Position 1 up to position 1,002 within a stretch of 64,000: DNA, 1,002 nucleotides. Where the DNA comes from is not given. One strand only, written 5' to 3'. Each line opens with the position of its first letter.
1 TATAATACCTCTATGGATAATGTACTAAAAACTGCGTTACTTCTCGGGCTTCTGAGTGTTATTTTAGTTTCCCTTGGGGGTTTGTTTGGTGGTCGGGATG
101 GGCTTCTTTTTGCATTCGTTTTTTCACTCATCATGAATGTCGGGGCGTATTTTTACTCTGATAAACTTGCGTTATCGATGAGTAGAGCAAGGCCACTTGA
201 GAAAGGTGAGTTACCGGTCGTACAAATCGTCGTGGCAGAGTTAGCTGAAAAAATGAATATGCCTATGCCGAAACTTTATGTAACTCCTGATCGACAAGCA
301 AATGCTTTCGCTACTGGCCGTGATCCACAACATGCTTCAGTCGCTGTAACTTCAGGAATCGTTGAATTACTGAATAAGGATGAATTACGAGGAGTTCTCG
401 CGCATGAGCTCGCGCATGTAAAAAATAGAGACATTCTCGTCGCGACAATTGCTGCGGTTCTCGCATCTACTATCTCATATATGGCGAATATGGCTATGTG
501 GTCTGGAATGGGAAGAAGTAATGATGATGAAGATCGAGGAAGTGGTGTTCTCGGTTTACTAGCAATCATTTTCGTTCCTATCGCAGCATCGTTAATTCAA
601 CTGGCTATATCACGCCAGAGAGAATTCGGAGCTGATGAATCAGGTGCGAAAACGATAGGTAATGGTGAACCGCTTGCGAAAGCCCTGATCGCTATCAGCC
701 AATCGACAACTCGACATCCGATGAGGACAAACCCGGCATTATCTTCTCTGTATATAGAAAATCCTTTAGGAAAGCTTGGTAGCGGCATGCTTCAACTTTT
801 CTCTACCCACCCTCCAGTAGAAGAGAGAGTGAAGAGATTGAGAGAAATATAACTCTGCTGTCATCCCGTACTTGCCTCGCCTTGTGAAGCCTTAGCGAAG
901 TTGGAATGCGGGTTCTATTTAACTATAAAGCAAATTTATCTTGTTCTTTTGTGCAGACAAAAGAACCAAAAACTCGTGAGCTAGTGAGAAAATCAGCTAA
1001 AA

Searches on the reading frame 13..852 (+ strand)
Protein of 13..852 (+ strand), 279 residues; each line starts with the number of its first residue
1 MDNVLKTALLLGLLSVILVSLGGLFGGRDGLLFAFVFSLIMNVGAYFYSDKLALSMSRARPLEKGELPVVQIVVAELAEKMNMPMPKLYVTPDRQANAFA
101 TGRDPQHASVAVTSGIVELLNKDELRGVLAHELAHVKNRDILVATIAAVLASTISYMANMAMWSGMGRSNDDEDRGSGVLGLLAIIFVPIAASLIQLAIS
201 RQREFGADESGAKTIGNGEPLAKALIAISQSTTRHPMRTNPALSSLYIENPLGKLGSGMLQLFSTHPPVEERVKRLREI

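Call 42: find_encoding_contigs(protein=window:13-852:+, flank=10000, max_places=3)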
Protein window:13-852:+ (279 aa): 1 contig read that carries it; 1 place shown.
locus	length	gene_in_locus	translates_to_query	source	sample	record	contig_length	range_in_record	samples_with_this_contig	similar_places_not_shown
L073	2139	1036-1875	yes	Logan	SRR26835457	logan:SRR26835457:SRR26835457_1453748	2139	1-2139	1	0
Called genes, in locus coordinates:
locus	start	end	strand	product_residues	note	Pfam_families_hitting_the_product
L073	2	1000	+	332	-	?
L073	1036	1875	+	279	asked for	PF01435:Peptidase_M48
